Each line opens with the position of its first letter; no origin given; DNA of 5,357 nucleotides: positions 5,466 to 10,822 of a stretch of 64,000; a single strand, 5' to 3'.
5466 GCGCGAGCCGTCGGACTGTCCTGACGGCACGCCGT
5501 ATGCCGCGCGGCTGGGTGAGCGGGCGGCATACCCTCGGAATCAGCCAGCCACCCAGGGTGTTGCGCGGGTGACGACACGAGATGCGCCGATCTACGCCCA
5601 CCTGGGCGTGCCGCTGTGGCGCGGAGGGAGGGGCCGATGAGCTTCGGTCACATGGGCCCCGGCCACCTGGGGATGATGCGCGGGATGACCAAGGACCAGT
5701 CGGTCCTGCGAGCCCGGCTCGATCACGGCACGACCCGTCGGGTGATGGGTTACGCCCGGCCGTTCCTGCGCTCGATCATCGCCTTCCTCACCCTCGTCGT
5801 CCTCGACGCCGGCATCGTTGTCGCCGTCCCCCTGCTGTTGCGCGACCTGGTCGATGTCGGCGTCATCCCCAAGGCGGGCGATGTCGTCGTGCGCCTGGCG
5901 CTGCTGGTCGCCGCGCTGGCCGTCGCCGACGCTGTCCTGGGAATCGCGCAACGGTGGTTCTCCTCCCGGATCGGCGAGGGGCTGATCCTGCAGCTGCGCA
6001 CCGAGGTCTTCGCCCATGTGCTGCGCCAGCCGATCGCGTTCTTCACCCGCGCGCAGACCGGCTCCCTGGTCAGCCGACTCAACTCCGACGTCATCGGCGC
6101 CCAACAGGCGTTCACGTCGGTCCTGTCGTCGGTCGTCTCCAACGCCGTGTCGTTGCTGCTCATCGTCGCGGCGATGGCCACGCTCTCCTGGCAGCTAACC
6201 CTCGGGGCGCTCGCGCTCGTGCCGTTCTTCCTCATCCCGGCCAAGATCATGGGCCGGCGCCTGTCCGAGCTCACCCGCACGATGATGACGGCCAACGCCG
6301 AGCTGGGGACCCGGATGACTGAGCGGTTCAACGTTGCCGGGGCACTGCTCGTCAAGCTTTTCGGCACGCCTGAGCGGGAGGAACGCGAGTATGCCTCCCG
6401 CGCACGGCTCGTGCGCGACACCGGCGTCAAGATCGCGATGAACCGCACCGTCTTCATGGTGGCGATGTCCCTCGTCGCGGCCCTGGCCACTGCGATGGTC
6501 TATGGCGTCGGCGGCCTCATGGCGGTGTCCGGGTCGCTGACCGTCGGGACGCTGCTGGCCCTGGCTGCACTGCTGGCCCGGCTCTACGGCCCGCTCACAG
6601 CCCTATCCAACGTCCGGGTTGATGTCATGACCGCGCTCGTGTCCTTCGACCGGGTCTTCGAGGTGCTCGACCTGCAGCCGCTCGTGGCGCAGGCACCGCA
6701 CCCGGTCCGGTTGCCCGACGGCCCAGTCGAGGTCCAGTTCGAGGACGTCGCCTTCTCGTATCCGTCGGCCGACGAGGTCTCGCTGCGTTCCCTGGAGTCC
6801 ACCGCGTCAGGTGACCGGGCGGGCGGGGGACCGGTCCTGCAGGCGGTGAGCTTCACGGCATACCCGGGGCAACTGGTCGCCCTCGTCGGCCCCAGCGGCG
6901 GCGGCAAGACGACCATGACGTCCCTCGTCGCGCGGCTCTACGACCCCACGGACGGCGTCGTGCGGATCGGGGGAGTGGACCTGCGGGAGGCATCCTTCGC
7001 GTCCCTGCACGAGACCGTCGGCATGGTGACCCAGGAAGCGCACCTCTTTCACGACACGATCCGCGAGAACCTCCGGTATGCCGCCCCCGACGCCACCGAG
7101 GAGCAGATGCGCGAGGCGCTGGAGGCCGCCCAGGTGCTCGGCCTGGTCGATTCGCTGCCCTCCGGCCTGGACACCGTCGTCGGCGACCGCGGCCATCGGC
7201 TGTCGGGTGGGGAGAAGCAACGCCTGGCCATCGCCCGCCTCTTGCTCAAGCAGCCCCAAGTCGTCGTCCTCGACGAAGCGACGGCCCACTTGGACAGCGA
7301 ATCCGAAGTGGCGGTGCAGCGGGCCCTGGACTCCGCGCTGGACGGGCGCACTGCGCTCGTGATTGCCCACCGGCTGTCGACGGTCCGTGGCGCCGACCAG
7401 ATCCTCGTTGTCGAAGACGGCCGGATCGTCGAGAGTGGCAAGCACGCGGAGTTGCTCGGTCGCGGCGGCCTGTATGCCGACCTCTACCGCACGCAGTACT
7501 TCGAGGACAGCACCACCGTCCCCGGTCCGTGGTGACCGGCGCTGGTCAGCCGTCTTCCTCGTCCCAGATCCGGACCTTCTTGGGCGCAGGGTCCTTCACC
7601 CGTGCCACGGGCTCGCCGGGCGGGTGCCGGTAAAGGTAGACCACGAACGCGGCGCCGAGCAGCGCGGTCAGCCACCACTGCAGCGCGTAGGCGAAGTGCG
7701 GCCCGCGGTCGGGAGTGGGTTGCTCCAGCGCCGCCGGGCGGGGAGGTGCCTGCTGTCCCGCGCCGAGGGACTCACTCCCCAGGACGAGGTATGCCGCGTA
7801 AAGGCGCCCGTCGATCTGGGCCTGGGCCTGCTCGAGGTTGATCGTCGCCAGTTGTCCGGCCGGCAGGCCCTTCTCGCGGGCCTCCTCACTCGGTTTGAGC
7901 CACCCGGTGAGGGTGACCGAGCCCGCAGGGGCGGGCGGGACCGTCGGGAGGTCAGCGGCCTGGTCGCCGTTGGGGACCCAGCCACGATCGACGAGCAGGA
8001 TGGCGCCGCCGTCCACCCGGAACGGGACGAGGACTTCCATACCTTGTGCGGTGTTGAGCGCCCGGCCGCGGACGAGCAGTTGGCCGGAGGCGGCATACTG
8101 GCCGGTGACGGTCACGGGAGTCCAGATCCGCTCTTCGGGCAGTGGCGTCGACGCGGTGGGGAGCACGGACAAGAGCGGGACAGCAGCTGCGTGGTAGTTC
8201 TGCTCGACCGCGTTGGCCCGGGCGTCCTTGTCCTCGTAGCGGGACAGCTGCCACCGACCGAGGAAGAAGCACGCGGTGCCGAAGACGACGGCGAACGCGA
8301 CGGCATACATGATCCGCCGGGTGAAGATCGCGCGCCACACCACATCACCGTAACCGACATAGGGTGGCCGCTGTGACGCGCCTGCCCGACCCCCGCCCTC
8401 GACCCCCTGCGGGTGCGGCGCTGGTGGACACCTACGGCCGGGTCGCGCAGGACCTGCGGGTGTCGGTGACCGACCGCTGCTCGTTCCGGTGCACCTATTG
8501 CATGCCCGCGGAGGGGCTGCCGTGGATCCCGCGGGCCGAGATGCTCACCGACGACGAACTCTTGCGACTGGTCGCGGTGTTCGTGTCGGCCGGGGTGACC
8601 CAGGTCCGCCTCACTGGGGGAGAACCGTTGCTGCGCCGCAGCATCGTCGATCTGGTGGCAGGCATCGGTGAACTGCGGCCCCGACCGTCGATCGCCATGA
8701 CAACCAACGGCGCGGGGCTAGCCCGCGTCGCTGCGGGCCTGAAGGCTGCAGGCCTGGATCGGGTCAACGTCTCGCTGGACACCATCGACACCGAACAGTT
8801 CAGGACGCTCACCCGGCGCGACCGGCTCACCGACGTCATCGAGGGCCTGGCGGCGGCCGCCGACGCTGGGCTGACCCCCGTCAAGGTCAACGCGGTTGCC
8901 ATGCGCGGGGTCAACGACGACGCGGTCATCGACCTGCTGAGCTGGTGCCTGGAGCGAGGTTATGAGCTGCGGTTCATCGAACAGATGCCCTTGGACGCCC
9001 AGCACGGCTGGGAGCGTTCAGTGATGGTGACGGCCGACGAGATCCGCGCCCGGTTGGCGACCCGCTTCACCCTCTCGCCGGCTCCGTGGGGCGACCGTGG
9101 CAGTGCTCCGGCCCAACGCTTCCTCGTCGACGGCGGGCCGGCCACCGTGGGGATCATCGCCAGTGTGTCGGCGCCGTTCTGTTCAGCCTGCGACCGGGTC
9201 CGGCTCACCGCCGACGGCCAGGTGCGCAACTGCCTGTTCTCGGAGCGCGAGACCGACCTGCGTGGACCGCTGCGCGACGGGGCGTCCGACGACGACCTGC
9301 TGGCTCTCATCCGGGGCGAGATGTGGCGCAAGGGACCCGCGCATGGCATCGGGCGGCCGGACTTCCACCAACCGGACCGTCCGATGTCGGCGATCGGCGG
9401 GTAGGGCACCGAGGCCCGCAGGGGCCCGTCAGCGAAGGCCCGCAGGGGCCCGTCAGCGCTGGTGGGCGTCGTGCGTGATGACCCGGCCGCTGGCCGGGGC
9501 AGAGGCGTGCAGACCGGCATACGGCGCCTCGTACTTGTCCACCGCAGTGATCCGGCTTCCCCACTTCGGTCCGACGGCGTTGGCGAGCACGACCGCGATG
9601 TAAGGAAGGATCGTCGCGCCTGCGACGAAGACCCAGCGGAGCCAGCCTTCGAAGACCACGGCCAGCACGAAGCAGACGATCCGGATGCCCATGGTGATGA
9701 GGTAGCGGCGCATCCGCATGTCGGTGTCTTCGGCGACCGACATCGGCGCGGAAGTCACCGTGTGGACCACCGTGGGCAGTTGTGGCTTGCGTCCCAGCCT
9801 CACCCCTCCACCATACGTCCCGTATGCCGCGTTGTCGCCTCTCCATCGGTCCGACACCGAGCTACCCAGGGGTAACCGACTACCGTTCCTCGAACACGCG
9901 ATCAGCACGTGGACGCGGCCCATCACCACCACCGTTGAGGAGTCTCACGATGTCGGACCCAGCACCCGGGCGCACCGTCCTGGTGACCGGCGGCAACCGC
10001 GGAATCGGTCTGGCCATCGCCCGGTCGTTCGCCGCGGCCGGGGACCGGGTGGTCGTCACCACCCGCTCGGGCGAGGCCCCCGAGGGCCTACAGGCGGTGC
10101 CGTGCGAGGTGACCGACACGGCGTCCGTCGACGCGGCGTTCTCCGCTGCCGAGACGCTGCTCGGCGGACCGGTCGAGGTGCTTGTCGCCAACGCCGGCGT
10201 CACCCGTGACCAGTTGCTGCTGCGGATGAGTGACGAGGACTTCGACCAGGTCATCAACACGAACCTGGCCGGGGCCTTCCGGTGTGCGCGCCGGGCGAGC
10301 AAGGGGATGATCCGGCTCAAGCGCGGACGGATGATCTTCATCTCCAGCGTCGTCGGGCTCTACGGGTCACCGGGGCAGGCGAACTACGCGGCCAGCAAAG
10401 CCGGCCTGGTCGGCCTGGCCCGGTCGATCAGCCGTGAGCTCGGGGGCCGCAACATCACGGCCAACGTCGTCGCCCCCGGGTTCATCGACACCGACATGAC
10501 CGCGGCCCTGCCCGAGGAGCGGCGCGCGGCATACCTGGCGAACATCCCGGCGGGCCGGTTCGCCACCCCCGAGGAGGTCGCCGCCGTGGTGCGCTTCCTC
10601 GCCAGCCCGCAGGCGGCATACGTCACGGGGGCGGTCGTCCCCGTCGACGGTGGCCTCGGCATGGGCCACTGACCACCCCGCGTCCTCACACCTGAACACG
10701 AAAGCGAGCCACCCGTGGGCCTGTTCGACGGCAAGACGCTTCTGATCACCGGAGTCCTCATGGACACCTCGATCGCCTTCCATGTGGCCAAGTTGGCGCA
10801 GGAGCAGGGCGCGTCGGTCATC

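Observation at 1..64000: Highly iterated non-palindromic octamer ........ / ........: about 100 exact copies in 64 kb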

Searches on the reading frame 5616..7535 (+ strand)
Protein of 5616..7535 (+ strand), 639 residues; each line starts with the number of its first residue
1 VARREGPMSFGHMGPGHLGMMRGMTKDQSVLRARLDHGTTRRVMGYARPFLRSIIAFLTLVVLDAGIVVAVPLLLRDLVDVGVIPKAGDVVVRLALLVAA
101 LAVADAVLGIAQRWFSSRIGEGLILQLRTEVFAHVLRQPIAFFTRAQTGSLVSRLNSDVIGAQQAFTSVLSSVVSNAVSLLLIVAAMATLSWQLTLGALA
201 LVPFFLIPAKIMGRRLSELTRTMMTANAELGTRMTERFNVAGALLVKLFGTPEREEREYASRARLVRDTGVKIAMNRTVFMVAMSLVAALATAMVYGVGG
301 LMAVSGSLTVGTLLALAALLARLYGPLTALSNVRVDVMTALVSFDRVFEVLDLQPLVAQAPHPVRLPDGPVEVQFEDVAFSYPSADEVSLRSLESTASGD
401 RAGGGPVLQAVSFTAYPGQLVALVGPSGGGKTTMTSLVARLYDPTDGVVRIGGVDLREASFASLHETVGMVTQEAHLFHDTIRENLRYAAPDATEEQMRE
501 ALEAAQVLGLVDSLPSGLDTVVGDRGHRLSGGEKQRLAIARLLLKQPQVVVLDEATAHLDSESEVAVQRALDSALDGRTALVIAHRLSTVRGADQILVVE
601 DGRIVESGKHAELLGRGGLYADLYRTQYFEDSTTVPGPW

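Call 6: search_protein_families(library=pfam, proteins=[window:5616-7535:+])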
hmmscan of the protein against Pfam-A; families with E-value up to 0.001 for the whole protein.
window:5616-7535:+ (639 aa): 4 families
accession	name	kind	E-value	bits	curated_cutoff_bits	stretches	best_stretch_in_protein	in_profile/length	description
PF00664.28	ABC_membrane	-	2.6e-40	139.3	28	1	55-327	2-274/274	ABC transporter transmembrane region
PF00005.33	ABC_tran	-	2.8e-32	112.6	25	1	408-557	1-137/137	ABC transporter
PF02463.25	SMC_N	-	8.8e-06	25.7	40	1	451-599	113-211/220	RecF/RecN/SMC N terminal domain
PF13191.12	AAA_16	-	0.00085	20.3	32.6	0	417-572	24-157/167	AAA ATPase domain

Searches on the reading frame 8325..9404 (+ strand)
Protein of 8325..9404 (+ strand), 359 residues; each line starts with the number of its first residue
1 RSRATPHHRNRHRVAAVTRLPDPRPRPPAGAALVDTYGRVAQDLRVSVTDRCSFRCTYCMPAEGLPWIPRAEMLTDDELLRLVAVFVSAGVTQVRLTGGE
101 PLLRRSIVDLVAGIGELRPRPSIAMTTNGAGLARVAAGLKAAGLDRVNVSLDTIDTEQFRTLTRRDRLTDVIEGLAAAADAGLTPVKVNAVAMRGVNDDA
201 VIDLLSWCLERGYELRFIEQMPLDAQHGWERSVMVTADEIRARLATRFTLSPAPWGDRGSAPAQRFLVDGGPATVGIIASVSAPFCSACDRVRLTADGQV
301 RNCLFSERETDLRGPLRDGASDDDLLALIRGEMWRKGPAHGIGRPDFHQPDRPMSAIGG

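Call 26: search_protein_families(library=pfam, proteins=[window:8325-9404:+], max_evalue=0.00001)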
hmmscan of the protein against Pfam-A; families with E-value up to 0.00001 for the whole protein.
window:8325-9404:+ (359 aa): 2 families
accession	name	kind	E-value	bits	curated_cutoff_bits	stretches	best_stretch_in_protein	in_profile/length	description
PF06463.18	Mob_synth_C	-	3.5e-36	124.4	37.4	1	213-340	1-126/128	Molybdenum Cofactor Synthesis C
PF04055.27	Radical_SAM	-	3.9e-33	115.4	29.5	1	46-207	1-165/166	Radical SAM superfamily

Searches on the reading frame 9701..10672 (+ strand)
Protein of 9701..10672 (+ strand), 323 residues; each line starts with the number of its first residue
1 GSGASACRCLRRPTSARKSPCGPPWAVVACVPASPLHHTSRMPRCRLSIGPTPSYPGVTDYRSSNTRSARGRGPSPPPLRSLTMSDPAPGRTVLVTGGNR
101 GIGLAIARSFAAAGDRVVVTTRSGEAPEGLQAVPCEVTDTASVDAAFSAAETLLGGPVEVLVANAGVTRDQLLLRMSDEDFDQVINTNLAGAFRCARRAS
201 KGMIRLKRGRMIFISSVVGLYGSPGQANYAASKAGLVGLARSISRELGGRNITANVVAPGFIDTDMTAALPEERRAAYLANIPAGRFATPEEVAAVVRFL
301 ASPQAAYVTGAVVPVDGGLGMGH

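Call 26: search_protein_families(library=pfam, proteins=[window:9701-10672:+], max_evalue=0.00001)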
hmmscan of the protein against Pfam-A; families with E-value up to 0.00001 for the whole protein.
window:9701-10672:+ (323 aa): 3 families
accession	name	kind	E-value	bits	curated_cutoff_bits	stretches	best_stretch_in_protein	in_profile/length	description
PF13561.12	adh_short_C2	-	7e-58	196.4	27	1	99-319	5-235/236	Enoyl-(Acyl carrier protein) reductase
PF00106.31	adh_short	-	1.4e-50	172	26.6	1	92-273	2-193/195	short chain dehydrogenase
PF08659.16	KR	-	1.7e-19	70.9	22.6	1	92-245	2-165/180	KR domain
